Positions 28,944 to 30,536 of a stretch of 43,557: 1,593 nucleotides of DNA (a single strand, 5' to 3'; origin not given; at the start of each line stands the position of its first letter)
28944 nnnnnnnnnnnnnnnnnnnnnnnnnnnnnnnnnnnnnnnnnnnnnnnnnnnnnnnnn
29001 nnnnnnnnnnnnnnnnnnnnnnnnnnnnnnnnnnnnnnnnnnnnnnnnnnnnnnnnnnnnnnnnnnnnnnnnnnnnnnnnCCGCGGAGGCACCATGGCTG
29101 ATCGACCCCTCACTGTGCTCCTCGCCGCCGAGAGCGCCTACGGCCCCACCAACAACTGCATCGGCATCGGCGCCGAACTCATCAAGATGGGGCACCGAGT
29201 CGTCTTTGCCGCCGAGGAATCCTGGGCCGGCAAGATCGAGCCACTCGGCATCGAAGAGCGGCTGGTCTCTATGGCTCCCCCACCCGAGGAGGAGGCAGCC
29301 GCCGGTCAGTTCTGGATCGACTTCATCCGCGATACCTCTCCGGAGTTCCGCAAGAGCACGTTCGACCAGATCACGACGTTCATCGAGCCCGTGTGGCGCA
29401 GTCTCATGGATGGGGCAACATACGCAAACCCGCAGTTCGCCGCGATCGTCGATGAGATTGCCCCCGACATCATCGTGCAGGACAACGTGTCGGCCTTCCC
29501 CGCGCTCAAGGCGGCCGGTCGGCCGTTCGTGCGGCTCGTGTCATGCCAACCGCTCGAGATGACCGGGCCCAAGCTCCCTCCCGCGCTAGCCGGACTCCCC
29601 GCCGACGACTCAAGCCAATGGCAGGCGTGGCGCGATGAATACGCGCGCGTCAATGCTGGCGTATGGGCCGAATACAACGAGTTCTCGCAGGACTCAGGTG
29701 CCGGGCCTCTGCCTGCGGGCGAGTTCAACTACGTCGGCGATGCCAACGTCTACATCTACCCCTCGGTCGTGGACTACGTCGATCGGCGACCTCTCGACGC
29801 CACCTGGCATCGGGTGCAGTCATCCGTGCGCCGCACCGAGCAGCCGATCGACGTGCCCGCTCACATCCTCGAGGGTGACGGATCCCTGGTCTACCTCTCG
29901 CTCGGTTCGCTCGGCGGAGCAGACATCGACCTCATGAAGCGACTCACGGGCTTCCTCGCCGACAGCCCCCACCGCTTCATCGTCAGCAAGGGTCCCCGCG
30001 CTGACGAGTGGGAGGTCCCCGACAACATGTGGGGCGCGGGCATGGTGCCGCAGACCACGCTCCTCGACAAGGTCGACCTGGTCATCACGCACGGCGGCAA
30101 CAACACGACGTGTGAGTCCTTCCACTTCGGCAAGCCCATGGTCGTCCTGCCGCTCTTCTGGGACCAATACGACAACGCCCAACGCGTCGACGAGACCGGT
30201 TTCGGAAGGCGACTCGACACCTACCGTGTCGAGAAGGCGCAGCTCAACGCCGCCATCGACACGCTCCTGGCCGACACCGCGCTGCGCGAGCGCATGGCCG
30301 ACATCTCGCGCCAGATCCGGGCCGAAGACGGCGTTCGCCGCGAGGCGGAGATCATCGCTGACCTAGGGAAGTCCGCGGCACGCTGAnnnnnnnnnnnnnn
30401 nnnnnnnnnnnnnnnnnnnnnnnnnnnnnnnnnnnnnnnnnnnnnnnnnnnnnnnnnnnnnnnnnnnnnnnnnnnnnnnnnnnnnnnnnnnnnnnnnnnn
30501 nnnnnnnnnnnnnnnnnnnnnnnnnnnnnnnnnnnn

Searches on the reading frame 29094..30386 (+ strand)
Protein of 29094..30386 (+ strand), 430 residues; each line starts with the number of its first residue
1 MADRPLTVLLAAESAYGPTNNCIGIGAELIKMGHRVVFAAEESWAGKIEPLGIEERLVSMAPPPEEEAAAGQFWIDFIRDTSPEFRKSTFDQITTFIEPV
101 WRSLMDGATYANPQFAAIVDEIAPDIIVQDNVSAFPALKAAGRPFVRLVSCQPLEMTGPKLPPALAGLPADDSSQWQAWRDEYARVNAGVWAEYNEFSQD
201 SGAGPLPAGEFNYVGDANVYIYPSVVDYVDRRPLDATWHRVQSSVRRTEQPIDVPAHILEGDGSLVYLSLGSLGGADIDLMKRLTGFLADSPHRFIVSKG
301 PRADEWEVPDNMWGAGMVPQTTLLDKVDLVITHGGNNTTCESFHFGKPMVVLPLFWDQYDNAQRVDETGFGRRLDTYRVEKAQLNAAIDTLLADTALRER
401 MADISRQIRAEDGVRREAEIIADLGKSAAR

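Call 8: search_protein_families(library=pfam, proteins=[window:29094-30386:+])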
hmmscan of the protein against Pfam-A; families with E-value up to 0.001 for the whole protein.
window:29094-30386:+ (430 aa): 3 families
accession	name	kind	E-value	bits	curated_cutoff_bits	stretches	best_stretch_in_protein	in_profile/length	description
PF06722.18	EryCIII-like_C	-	8.4e-18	65.2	31.7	1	299-409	20-130/145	Erythromycin biosynthesis protein CIII-like, C-terminal domain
PF00201.24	UDPGT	-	1.2e-14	54.5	19.5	1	260-406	271-420/499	UDP-glucoronosyl and UDP-glucosyl transferase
PF04101.22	Glyco_tran_28_C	-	5.3e-11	43.3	22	1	323-408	68-157/166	Glycosyltransferase family 28 C-terminal domain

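Call 9: search_protein_families(library=ncbifam, proteins=[window:29094-30386:+])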
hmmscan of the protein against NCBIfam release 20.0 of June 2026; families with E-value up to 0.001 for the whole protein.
window:29094-30386:+ (430 aa): 8 families
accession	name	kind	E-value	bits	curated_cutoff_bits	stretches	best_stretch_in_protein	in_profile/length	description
TIGR01426.2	MGT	subfamily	4.4e-33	114.8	260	1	15-423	5-389/393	macrolide family glycosyltransferase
NF033129.1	macro_glyco_Mgt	subfamily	3.5e-25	88.8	700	1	14-422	10-389/393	macrolide-inactivating glycosyltransferase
NF000362.1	self_GT_OleI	exception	3.2e-17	62.8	700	1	302-422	297-417/424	OleI family self-immunity macrolide glycosyltransferase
TIGR04516.1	glycosyl_450act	subfamily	8.6e-13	48.1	440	1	306-411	295-400/418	activator-dependent family glycosyltransferase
NF000354.1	glycotrans_Rgt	equivalog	5.7e-09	35.6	800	1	266-422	243-399/411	rifamycin-inactivating glycosyltransferase Rgt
TIGR01133.1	murG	equivalog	1.5e-08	34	250.25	1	323-420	252-352/353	undecaprenyldiphospho-muramoylpentapeptide beta-N-acetylglucosaminyltransferase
TIGR00661.1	MJ1255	subfamily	1.1e-06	28.1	195.9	1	323-390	244-311/321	MJ1255/VC2487 family glycosyltransferase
NF041548.1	PssE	equivalog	0.00064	19.7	120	0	323-363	55-94/146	PssE/Cps14G family polysaccharide biosynthesis glycosyltransferase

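Call 31: search_solved_structures(query=window:29094-30386:+, max_evalue=0.001)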
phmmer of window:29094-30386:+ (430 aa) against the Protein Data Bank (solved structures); distinct sequences matched with E-value up to 0.001: 48.
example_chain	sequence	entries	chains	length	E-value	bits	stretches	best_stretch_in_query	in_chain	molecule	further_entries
7lvy_A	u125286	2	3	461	1.6e-68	234.7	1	9-412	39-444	UDP-glycosyltransferase 203A2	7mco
6pnt_A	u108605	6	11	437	7.9e-56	192.9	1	6-424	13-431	UDP-glycosyltransferase 202A2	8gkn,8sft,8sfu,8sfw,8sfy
7vlb_A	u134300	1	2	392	9.2e-23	83.9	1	246-428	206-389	UDP-glycosyltransferase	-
3otg_A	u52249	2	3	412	3.3e-22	82.1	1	205-415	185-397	CalG1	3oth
6kqx_A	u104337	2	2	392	3.5e-22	82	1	260-428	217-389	Uncharacterized UDP-glucosyltransferase YjiC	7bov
6kqw_A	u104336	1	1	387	2e-21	79.5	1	260-420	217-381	Uncharacterized UDP-glucosyltransferase YjiC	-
6j31_A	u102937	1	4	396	3.9e-19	72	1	105-421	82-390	kcn28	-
6j32_A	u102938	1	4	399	4.3e-19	71.9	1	91-421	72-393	Kcn28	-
2iya_A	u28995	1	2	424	4.4e-19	71.8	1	261-423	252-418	OLEANDOMYCIN GLYCOSYLTRANSFERASE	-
7vm0_A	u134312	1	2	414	1.3e-15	60.4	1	264-425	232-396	Glycosyl transferase family 1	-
8h5d_A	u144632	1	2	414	1.8e-15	59.9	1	267-425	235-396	Glycosyltransferase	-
4m83_A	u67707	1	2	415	2.7e-15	59.4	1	6-421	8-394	Oleandomycin glycosyltransferase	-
4m60_A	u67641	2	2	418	2.8e-15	59.3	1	6-421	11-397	Oleandomycin glycosyltransferase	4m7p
2iyf_A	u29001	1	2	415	5e-15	58.5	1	7-421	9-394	OLEANDOMYCIN GLYCOSYLTRANSFERASE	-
10zg_A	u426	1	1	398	5.7e-15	58.3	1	212-422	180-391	Glycosyl transferase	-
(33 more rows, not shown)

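Call 48: find_related_loci(query=A2, collection=metagenome_contigs, flank=10000)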
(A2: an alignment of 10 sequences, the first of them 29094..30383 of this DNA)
Query A2 (430 aa) in metagenome_contigs; peptide patterns used: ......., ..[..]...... (x = any residue, [..] = any of these).
600 stretches matched a pattern (row limit reached: there are more); 581 encode a relative of the query (tblastn E <= 1e-3); the best 80 are kept; 80 distinct loci.
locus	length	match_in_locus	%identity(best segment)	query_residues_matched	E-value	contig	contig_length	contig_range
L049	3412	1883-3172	90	1-430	0e+0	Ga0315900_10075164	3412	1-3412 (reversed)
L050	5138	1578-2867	87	1-430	0e+0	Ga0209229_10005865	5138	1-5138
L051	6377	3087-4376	87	1-430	0e+0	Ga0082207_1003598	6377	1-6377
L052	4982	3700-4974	82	1-425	0e+0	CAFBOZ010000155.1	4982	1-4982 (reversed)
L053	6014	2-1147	77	47-428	0e+0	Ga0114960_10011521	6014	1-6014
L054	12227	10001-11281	60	1-426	3e-175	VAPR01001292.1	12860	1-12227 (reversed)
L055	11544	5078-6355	60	1-425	1e-174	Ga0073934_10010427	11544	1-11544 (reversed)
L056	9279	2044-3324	59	1-426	2e-171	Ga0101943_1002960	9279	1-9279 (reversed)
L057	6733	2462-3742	59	1-426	2e-172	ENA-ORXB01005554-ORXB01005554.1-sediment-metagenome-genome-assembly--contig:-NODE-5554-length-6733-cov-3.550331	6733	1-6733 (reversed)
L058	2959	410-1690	59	1-426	0e+0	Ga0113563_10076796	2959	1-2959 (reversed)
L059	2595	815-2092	61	2-421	0e+0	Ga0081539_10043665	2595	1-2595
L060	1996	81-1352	60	6-426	0e+0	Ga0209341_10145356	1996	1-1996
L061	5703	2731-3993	61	1-421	6e-172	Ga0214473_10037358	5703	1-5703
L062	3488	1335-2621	59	1-426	3e-177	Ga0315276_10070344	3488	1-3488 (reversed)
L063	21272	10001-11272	60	2-426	7e-169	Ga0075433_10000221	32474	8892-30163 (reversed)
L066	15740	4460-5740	60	1-421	1e-167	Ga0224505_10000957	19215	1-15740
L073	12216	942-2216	59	1-423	5e-165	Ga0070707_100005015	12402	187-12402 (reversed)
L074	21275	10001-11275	59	1-423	4e-165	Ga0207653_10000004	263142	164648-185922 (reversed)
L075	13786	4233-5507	57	3-426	4e-165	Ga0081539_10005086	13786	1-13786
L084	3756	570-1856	59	4-425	4e-170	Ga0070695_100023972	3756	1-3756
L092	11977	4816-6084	55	6-427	2e-161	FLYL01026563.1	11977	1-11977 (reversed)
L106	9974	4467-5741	57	1-425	4e-160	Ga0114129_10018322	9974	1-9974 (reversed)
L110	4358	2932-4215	56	5-430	4e-164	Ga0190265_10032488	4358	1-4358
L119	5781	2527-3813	58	1-426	3e-160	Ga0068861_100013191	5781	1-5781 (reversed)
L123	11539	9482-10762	56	1-426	1e-158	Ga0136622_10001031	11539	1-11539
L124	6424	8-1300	58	1-426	2e-159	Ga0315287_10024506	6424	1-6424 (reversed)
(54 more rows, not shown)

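Call 54: search_protein_families(library=pfam, proteins=[L055:8559-9512:-, L056:4583-6001:-, L106:9379-9855:-, L057:1004-1408:+, L110:903-2861:+, L055:7958-8488:-, L074:8443-8988:-, L073:2294-3319:+, L084:1868-2692:+, L075:1575-2855:-], max_evalue=0.00001)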
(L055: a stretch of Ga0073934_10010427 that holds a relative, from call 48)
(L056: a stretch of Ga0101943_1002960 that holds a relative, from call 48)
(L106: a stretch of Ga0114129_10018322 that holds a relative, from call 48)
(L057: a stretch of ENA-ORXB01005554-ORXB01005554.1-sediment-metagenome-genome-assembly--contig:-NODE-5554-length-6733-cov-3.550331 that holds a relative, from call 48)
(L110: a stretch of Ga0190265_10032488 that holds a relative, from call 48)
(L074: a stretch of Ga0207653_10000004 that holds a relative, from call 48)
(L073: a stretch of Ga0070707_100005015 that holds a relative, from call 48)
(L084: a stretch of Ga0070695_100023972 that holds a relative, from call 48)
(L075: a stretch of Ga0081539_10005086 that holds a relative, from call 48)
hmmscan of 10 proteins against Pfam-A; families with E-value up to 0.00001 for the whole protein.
L055:8559-9512:- (317 aa): 1 family
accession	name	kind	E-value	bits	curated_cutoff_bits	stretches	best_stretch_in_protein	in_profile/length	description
PF00160.26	Pro_isomerase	-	1e-31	110.8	21.7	1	153-305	3-152/159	Cyclophilin type peptidyl-prolyl cis-trans isomerase/CLD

L056:4583-6001:- (472 aa): 2 families
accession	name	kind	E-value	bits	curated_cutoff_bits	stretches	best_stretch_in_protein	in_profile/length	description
PF02541.22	Ppx-GppA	-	1.8e-52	179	27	1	179-462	7-283/285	Ppx/GppA phosphatase family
PF04417.17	DUF501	-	6.7e-35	120.5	23.8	1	27-145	2-138/139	Protein of unknown function (DUF501)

L106:9379-9855:- (158 aa): 2 families
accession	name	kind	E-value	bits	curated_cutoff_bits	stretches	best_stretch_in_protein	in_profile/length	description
PF00575.29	S1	-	1.5e-16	60.9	22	1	42-113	2-74/74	S1 RNA binding domain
PF23459.1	S1_RRP5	-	7.9e-06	26.8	27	0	44-102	3-61/72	RRP5 S1 domain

L057:1004-1408:+ (134 aa): 2 families
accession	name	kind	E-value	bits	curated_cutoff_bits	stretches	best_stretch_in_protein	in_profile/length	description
PF13473.12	Cupredoxin_1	-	1.6e-09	38.2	27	1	54-133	22-104/104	Cupredoxin-like domain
PF00127.26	Copper-bind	-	1.2e-07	32.5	21.2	1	58-133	8-98/99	Copper binding proteins, plastocyanin/azurin family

L110:903-2861:+ (652 aa): 1 family
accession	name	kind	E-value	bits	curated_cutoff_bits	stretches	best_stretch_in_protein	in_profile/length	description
PF13400.11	Tad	-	1.7e-08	35.1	22.3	1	288-334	1-46/47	Putative Flp pilus-assembly TadE/G-like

L055:7958-8488:- (176 aa): 1 family
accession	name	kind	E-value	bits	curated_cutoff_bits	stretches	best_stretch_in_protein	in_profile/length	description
PF07811.17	TadE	-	8.9e-17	61.4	22.9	1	41-83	1-43/43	TadE-like protein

L074:8443-8988:- (181 aa): 2 families
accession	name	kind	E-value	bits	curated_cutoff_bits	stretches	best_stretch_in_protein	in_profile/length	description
PF12867.12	DinB_2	-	3.7e-12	47.3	24.8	1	24-145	2-108/128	DinB superfamily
PF08020.16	DUF1706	-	5.3e-06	26.9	24.2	1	16-134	6-127/166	Protein of unknown function (DUF1706)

L073:2294-3319:+ (341 aa): 2 families
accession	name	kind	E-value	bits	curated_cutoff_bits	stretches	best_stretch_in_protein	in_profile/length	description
PF13377.12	Peripla_BP_3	-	8.2e-26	91.5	26.5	1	175-339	1-167/167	Periplasmic binding protein-like domain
PF00356.27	LacI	-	1.7e-16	60.1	27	1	8-53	1-46/46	Bacterial regulatory proteins, lacI family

L084:1868-2692:+ (274 aa): 1 family
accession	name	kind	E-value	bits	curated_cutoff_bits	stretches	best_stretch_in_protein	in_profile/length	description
PF20613.4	HipA_2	-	6.5e-16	58.8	27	1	24-233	8-211/240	HipA-like kinase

L075:1575-2855:- (426 aa): 1 family
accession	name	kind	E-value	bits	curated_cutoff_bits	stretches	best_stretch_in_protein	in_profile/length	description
PF00274.25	Glycolytic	-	1.1e-128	429.4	22.2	1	93-424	3-336/349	Fructose-bisphosphate aldolase class-I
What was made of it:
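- That pattern is atypical for resistance genes (calls 48, 54).
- Tried and rejected: Neighbours of GT1-only loci: these proved to be housekeeping genes such as cyclophilin, Ppx/GppA, Tad pilus and FBP aldolase, and gave no functional clue (call 54).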

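Call 59: search_solved_structures(query=window:29094-30386:+, max_evalue=1e-40, show_alignments=2)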
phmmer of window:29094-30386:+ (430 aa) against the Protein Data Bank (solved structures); distinct sequences matched with E-value up to 1e-40: 2.
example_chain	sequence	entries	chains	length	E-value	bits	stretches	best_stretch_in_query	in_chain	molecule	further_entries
7lvy_A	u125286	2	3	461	1.6e-68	234.7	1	9-412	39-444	UDP-glycosyltransferase 203A2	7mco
6pnt_A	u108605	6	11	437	7.9e-56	192.9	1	6-424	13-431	UDP-glycosyltransferase 202A2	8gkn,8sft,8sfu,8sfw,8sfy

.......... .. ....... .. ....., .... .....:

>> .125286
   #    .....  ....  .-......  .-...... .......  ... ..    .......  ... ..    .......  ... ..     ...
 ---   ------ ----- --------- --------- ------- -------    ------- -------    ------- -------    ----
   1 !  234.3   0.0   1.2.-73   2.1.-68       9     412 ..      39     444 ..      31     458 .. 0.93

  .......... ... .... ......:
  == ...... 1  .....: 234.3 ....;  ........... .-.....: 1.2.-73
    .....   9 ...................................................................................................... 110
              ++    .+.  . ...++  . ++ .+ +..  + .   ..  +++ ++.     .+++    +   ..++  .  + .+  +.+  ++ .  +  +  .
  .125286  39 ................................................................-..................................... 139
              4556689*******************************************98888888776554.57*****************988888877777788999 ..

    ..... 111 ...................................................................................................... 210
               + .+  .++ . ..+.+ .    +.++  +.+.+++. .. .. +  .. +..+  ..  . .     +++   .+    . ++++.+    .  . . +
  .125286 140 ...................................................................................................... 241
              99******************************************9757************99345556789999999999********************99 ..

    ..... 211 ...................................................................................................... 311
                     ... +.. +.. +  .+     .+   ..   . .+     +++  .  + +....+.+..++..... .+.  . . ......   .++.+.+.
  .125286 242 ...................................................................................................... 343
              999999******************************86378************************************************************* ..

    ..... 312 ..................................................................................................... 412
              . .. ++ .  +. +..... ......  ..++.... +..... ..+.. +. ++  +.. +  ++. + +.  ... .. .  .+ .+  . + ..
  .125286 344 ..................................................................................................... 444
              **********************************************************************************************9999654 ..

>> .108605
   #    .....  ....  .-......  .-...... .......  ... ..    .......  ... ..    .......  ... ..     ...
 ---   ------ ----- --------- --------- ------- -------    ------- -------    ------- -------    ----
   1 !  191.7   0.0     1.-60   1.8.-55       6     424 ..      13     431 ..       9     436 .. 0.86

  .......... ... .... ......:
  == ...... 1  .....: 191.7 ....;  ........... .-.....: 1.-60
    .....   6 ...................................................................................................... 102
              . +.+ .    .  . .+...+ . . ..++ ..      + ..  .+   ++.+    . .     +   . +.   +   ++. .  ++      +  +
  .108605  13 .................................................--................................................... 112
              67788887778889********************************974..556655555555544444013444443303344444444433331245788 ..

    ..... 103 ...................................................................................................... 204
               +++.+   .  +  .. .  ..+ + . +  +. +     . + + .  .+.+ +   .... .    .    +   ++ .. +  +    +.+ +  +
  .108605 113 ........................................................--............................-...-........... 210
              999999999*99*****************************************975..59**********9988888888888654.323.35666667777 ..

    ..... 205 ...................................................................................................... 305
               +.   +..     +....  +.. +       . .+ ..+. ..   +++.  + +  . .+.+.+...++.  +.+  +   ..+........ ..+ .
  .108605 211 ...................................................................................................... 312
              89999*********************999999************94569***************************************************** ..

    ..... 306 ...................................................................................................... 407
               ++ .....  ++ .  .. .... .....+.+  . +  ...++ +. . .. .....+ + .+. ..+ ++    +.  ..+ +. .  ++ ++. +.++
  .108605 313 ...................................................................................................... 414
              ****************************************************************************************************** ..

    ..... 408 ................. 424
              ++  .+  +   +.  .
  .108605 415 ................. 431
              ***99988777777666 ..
